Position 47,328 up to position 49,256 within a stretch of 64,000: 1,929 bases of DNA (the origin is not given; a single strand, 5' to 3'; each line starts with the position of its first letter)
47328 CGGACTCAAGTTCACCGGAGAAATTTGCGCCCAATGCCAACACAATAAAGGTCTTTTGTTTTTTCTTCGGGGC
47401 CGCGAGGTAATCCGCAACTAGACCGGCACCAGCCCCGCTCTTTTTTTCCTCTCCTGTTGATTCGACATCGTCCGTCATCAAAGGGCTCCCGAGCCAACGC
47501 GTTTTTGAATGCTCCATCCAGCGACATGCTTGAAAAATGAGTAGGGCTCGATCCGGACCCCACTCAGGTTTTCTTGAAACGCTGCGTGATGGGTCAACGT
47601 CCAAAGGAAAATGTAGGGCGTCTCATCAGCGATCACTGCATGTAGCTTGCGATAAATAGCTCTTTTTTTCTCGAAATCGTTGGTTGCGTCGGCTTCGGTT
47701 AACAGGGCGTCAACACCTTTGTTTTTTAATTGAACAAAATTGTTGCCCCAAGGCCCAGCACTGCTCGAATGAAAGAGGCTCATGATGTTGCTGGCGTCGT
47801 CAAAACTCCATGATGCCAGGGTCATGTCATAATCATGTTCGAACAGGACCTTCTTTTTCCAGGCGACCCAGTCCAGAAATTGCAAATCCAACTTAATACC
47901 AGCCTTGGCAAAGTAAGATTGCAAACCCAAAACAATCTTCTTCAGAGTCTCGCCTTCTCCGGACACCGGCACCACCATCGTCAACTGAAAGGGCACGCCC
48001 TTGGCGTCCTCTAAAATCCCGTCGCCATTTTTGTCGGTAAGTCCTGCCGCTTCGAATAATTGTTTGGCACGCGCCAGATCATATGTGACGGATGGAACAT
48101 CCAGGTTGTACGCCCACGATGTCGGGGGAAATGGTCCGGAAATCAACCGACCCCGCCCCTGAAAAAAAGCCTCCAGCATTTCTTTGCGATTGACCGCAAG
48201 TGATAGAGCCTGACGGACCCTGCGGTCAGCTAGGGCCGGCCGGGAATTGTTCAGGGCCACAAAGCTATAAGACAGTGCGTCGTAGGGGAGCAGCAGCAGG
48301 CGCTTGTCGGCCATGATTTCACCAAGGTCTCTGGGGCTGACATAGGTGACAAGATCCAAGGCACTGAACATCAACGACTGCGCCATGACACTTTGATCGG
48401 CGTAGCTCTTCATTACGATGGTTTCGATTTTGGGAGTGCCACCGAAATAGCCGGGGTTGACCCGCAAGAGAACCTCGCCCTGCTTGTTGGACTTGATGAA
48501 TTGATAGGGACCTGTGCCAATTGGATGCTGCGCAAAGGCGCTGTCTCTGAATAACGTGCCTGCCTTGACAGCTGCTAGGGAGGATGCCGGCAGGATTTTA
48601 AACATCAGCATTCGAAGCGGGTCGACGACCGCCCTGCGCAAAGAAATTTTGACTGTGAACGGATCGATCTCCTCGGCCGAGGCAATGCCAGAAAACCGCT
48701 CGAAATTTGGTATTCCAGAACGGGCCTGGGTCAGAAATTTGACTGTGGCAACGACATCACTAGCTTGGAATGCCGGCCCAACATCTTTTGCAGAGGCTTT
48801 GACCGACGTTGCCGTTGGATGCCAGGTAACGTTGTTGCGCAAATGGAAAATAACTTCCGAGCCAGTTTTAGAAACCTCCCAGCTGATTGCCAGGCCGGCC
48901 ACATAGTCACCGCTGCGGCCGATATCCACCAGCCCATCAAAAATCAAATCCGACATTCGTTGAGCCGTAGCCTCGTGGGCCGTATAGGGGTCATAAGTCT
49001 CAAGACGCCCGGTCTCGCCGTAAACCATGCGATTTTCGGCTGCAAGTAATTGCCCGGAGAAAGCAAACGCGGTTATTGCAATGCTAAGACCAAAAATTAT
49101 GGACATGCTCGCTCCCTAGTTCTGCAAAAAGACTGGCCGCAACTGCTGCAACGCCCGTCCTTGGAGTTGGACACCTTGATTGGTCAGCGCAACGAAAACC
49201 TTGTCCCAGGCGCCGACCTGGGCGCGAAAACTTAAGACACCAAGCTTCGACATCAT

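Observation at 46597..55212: Six-gene, tightly packed envelope operon of uncharacterised architecture ending in a REC-PilZ protein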

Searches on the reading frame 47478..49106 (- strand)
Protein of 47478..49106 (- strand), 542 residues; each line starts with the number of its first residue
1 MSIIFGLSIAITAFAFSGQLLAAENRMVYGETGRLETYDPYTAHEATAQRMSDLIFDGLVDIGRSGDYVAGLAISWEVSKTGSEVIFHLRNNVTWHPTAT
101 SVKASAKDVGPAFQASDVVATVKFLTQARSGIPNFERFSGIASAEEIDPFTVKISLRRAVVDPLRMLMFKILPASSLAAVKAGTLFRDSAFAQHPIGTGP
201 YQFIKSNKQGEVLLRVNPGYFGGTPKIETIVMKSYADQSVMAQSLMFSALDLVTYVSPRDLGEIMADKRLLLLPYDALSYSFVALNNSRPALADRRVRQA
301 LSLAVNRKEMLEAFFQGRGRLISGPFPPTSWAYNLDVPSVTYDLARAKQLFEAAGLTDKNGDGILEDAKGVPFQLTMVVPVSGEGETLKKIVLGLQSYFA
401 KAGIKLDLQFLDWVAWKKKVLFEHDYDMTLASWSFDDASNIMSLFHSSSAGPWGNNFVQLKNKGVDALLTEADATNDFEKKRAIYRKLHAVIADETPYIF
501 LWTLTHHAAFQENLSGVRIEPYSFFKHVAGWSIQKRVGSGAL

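Call 4: search_protein_families(library=pfam, proteins=[window:47478-49106:-], max_evalue=0.1)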
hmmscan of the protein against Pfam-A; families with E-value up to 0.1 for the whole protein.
window:47478-49106:- (542 aa): 1 family
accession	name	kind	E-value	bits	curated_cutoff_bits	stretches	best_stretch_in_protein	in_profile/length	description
PF00496.27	SBP_bac_5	-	1.2e-70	238.9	32.4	1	68-449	2-364/368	Bacterial extracellular solute-binding proteins, family 5 Middle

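Call 5: search_protein_families(library=ncbifam, proteins=[window:47478-49106:-], max_evalue=0.1)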
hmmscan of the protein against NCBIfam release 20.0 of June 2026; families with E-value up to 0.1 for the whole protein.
window:47478-49106:- (542 aa): 12 families
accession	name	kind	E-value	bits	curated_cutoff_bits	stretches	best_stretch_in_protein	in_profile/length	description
NF045467.1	Opp4A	equivalog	2.3e-51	174.7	650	1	38-532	49-555/556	oligopeptide ABC transporter substrate-binding protein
NF043070.1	DppA_dipep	equivalog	2.5e-51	174.8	1005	1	5-523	11-525/535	dipeptide ABC transporter periplasmic-binding protein DppA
NF011942.0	PRK15413.1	equivalog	8.7e-37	127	594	1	10-525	14-504/512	glutathione ABC transporter substrate-binding protein GsiB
NF011689.0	PRK15109.1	equivalog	2.2e-34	119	560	1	24-523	33-529/547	ABC transporter substrate-binding protein SapA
TIGR02294.1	nickel_nikA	equivalog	2.2e-34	118.9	393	1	43-518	26-487/501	nickel ABC transporter substrate-binding protein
NF045468.1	Opp5A_nikA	equivalog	3.8e-34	118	600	1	180-516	149-471/488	nickel ABC transporter substrate-binding protein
NF047575.1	opine_bind_CntA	exception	1.8e-19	69.7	800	1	52-500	62-501/535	staphylopine-dependent metal ABC transporter substrate-binding lipoprotein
TIGR04028.1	SBP_KPN_01854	hypoth_equivalog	5.8e-14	51.5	468.5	1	72-518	48-494/509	TIGR04028 family ABC transporter substrate-binding protein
NF011684.0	PRK15104.1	equivalog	6.5e-13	48.2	947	2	281-496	299-503/543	oligopeptide ABC transporter substrate-binding protein OppA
NF007287.0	PRK09755.1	equivalog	1.3e-12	47.3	1098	2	21-97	29-105/535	ABC transporter substrate-binding protein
NF010149.0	PRK13626.1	equivalog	2.8e-06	26.3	476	1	39-230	134-299/552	HTH-type transcriptional regulator SgrR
NF043077.1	MMSYN1_0169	equivalog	0.0035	15.8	650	1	35-128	48-137/896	oligopeptide ABC transporter substrate-binding protein OppA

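Call 25: search_solved_structures(query=window:47478-49106:-, max_evalue=1e-20)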
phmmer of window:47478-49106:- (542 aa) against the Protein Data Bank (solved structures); distinct sequences matched with E-value up to 1e-20: 18.
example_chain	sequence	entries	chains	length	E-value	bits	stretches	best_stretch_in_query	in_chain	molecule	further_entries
8z1y_F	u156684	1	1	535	1.2e-48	169.1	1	7-522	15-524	Dipeptide-binding protein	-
5f1q_A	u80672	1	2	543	2e-48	168.5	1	6-523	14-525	Periplasmic dipeptide transport protein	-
8z1z_F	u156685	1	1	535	6.1e-48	166.8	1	7-522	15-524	Dipeptide-binding protein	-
1dpp_A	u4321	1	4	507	9.2e-48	166.3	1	27-522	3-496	DIPEPTIDE BINDING PROTEIN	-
1dpe_A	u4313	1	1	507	3.5e-47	164.4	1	27-522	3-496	DIPEPTIDE-BINDING PROTEIN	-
1xoc_A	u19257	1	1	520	3.4e-44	154.5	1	170-533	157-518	Oligopeptide-binding protein appA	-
3m8u_A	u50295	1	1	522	3.5e-37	131.3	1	51-523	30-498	Heme-binding protein A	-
6ofq_A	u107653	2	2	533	9.5e-36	126.6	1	38-501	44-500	Heme-binding protein A / AI-2 binding protein A | Heme-binding protein A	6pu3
8efz_A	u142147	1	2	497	2.2e-35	125.4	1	113-521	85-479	Extracellular solute-binding protein family 5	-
3tpa_A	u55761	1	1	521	1.7e-34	122.5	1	52-524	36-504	Heme-binding protein A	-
4oet_A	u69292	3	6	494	1e-30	110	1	49-521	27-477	Putative peptide ABC-transport system periplasmic peptide-binding protein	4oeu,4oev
4qfk_H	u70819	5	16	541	2.3e-28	102.2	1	20-522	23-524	ABC transporter periplasmic peptide-binding protein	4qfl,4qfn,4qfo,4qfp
5u4o_A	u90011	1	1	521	2.1e-27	99.1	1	112-526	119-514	ABC transporter substrate-binding protein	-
1uqw_A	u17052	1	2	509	6.5e-27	97.5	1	28-525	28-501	PUTATIVE BINDING PROTEIN YLIB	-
5isu_A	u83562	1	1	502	2.9e-24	88.7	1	70-496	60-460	Lmo0135 protein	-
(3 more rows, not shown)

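Call 47: search_solved_structures(query=window:47478-49106:-, max_evalue=1e-46, show_alignments=4)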
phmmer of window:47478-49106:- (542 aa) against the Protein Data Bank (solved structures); distinct sequences matched with E-value up to 1e-46: 5.
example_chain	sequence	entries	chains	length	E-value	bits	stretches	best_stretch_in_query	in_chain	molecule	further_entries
8z1y_F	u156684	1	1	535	1.2e-48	169.1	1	7-522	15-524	Dipeptide-binding protein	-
5f1q_A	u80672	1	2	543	2e-48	168.5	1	6-523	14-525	Periplasmic dipeptide transport protein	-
8z1z_F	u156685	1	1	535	6.1e-48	166.8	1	7-522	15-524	Dipeptide-binding protein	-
1dpp_A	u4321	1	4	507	9.2e-48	166.3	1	27-522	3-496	DIPEPTIDE BINDING PROTEIN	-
1dpe_A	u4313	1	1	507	3.5e-47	164.4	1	27-522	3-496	DIPEPTIDE-BINDING PROTEIN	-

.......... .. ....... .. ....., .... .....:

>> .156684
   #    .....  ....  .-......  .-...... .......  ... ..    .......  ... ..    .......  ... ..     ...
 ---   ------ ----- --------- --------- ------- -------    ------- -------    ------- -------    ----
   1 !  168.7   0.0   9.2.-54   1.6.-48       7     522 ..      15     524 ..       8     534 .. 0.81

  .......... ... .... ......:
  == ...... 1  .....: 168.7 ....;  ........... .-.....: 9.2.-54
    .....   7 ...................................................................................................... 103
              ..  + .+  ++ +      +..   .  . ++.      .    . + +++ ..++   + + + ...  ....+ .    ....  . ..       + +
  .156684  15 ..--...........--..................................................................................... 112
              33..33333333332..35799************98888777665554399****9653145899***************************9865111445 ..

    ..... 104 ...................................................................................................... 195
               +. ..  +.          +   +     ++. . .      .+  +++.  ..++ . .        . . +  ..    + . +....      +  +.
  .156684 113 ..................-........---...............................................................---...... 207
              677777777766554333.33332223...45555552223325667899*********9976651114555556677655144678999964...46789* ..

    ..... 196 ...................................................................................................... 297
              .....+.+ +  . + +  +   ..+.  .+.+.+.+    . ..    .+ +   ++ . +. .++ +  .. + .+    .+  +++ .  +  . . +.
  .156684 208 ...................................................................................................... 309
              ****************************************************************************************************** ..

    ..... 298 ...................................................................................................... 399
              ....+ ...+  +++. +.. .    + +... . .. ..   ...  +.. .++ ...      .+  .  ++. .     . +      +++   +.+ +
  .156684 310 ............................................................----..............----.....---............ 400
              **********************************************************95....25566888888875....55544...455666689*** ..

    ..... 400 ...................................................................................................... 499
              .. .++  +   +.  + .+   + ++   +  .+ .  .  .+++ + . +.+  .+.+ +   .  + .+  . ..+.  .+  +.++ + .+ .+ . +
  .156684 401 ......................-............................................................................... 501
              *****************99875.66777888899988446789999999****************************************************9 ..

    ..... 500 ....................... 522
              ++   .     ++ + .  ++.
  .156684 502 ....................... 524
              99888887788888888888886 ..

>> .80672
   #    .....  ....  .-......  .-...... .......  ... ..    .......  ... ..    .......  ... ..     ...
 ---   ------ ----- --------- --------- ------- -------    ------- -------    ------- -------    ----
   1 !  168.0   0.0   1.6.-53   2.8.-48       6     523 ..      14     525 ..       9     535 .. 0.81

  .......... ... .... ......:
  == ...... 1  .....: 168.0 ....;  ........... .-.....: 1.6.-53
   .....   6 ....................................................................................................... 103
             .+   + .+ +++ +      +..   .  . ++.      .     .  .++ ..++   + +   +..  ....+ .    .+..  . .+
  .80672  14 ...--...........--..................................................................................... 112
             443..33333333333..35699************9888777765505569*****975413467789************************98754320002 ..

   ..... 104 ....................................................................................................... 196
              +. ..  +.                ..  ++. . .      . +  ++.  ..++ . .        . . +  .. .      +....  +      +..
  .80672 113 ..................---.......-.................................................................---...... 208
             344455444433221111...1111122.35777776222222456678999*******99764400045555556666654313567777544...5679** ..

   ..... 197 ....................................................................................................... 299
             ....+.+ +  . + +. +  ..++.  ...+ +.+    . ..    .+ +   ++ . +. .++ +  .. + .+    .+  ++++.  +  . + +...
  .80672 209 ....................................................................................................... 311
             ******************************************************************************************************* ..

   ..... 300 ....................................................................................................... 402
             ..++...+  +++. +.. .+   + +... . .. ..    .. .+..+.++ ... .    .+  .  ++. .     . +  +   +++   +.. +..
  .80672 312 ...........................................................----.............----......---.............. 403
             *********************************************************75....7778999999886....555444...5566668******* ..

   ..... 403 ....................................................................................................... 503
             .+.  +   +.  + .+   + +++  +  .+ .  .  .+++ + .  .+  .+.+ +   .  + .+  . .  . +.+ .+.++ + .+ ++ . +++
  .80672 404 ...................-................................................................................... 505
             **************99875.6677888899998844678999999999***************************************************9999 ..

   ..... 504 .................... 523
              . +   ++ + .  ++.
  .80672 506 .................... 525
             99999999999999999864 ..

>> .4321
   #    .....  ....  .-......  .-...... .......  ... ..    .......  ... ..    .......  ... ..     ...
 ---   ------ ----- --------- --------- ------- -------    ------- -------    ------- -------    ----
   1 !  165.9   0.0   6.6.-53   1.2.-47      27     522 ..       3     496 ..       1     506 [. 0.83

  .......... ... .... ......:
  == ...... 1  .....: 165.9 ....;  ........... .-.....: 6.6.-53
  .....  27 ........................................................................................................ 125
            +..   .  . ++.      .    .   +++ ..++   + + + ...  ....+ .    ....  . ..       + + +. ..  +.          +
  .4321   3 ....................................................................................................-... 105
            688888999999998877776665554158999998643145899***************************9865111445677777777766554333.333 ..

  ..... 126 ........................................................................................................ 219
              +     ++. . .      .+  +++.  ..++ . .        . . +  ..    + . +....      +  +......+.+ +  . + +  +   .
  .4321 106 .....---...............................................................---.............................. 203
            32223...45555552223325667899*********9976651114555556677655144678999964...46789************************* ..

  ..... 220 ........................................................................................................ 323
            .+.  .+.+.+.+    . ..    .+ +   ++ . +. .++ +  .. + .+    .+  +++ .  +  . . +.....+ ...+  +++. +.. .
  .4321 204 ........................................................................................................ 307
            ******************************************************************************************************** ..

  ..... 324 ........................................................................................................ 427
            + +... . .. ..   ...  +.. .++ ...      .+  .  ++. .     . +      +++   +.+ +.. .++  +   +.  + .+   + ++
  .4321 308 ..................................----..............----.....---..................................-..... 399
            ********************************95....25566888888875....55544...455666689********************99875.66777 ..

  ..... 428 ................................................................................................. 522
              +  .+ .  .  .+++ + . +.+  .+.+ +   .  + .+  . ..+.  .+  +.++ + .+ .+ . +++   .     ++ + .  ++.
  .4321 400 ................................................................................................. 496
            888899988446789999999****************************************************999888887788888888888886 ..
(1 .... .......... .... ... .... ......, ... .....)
